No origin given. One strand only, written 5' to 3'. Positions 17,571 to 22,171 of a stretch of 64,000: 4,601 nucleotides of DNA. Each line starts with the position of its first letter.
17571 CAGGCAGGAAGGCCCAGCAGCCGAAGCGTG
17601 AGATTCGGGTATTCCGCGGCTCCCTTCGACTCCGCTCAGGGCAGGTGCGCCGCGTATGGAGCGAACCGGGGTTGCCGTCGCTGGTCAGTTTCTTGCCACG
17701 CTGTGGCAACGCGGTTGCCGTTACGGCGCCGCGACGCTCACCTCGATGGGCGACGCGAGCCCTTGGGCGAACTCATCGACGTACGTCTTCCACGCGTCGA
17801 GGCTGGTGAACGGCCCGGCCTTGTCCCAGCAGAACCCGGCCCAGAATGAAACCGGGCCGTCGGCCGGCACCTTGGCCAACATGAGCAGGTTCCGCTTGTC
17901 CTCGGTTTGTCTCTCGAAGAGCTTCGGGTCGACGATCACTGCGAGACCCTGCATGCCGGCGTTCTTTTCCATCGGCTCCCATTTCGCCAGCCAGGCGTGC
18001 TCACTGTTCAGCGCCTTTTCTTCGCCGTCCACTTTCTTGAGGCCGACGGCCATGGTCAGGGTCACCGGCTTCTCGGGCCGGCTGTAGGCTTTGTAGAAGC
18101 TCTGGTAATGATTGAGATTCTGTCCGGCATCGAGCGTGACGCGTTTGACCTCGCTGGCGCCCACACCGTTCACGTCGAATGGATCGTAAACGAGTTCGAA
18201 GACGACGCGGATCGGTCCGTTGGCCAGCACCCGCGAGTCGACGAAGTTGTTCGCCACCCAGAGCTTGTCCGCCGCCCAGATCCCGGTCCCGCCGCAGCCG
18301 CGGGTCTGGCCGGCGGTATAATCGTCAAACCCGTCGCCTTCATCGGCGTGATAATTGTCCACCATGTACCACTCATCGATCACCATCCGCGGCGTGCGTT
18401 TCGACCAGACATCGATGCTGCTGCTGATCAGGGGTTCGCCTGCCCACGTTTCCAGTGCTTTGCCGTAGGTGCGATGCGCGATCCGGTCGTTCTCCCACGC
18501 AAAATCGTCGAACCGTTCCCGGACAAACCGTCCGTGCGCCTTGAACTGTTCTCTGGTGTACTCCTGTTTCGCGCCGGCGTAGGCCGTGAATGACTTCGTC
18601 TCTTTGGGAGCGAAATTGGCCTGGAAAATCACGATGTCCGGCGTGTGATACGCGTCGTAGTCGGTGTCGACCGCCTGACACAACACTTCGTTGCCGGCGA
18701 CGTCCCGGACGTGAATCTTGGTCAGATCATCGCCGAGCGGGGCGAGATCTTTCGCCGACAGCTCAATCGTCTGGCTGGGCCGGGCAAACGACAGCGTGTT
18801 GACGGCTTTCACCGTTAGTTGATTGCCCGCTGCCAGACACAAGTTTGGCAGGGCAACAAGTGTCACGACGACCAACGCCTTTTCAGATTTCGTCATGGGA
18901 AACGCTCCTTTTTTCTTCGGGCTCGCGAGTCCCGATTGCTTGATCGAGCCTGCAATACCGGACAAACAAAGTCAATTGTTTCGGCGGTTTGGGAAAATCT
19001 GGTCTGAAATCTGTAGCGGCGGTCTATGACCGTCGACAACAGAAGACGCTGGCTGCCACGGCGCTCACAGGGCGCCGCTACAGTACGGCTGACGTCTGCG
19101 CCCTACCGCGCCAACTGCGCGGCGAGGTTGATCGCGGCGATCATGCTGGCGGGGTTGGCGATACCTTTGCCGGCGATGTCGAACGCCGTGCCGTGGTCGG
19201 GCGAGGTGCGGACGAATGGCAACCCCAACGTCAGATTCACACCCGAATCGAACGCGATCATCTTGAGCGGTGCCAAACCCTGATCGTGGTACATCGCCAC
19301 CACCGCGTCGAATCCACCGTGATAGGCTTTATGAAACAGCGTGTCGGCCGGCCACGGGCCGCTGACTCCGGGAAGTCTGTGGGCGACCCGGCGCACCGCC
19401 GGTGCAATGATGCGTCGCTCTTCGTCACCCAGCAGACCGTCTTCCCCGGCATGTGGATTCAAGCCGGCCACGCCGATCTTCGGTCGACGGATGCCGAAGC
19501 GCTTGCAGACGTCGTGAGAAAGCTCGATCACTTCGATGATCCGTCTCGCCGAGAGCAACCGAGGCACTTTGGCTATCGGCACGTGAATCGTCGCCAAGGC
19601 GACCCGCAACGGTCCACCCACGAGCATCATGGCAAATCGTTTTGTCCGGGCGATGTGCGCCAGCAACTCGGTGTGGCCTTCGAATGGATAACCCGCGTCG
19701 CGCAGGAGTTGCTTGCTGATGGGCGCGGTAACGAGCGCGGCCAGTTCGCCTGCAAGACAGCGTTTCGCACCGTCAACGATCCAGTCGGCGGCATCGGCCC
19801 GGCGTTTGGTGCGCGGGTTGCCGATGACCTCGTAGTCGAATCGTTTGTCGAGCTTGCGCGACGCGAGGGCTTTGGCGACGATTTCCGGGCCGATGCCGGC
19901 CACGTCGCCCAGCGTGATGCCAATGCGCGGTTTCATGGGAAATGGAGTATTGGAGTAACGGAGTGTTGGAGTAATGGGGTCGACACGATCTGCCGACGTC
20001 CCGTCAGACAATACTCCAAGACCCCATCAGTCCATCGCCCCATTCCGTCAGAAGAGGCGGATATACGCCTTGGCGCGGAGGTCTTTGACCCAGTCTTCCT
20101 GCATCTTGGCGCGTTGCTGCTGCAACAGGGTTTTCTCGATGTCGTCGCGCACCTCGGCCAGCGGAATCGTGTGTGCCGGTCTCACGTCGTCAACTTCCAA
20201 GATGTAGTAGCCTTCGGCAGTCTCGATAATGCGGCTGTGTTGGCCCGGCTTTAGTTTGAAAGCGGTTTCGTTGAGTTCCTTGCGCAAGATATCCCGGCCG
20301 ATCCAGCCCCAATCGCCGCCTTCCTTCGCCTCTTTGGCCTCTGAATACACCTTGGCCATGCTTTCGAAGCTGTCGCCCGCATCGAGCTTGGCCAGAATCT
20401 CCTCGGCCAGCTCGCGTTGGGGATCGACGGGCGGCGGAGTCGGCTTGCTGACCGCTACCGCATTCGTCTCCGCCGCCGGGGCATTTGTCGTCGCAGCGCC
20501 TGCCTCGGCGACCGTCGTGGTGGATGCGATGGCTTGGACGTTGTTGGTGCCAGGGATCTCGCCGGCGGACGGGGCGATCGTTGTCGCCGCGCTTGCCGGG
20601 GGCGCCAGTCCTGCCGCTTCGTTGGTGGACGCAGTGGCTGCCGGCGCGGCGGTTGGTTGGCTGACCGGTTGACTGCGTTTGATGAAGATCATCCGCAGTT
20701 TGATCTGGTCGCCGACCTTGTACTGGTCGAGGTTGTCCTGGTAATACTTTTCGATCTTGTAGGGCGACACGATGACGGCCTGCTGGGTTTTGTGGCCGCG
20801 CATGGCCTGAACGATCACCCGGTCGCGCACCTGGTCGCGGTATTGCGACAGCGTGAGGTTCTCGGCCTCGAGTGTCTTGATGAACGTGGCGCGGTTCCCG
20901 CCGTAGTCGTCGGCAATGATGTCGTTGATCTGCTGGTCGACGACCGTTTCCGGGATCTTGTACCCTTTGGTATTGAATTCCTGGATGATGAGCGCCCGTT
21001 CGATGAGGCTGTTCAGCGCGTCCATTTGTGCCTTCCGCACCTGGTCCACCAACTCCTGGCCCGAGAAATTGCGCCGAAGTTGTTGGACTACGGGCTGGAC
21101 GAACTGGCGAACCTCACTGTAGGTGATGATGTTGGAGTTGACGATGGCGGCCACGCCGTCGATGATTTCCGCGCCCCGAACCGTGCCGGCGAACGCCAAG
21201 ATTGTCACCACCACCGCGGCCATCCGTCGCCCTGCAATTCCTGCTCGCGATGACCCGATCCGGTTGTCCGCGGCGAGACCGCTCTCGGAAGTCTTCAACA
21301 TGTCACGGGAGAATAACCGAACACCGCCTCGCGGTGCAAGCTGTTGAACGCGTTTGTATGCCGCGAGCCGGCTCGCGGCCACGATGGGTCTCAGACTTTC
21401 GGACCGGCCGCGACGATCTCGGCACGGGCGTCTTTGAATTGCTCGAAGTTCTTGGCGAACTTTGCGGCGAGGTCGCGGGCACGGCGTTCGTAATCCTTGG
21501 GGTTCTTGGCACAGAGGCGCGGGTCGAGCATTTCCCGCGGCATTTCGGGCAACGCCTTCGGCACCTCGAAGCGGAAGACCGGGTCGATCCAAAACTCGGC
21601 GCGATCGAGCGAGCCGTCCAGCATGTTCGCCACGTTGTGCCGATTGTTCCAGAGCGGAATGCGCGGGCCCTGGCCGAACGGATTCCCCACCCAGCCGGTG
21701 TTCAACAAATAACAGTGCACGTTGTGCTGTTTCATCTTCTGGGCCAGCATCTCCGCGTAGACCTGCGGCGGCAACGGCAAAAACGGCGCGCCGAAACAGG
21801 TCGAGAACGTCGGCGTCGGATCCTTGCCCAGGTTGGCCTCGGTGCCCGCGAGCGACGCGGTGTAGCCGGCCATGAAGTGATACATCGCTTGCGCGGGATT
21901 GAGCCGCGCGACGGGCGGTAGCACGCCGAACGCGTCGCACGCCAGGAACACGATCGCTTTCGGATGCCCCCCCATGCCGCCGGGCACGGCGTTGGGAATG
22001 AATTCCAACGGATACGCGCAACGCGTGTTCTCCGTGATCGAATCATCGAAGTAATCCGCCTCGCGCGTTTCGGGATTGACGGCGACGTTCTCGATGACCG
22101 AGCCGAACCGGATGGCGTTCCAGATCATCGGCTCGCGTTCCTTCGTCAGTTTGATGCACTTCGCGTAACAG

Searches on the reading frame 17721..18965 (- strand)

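Call 67: search_protein_families(library=pfam, proteins=[window:17721-18965:-], max_evalue=0.00001)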
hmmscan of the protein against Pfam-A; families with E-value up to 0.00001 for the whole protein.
window:17721-18965:- (414 aa): 1 family
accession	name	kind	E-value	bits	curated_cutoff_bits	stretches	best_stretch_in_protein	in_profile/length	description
PF16153.10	DUF4861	-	1.9e-74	251.4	22.3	1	56-409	3-380/380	Domain of unknown function (DUF4861)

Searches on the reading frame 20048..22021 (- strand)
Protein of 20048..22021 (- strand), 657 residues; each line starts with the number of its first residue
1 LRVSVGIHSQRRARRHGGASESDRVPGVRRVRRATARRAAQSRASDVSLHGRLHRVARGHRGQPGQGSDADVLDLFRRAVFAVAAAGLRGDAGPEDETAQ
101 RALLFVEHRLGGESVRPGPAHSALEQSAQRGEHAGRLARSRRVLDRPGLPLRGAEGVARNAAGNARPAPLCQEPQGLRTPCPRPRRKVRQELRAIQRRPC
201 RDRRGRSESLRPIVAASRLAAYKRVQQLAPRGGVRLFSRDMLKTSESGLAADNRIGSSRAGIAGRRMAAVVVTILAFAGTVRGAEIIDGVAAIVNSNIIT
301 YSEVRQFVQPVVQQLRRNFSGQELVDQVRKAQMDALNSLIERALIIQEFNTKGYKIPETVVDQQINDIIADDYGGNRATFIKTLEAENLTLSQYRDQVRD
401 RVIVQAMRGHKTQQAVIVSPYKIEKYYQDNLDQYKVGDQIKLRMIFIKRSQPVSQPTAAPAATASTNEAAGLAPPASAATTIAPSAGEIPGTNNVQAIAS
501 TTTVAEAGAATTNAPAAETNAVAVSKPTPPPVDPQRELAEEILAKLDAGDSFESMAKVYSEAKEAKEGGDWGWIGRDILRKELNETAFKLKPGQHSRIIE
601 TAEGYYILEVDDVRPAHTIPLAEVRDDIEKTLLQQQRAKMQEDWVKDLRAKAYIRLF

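Call 67: search_protein_families(library=pfam, proteins=[window:20048-22021:-], max_evalue=0.00001)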
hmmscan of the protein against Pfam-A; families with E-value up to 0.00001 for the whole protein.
window:20048-22021:- (657 aa): 5 families
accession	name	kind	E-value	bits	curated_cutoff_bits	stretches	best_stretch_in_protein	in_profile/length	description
PF13145.12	Rotamase_2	-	6.9e-17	62.8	27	1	535-626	32-121/121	PPIC-type PPIASE domain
PF00639.27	Rotamase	-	1.9e-16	61.2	21.7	1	536-612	19-97/97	PPIC-type PPIASE domain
PF13616.12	Rotamase_3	-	2.8e-16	60.5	22.5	1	536-613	37-115/116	PPIC-type PPIASE domain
PF13624.11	SurA_N_3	-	7.1e-14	52.4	27.2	1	269-407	17-161/162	SurA-like N-terminal domain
PF09312.16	SurA_N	-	3.1e-12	47.1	30.8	1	287-408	1-118/118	SurA N-terminal domain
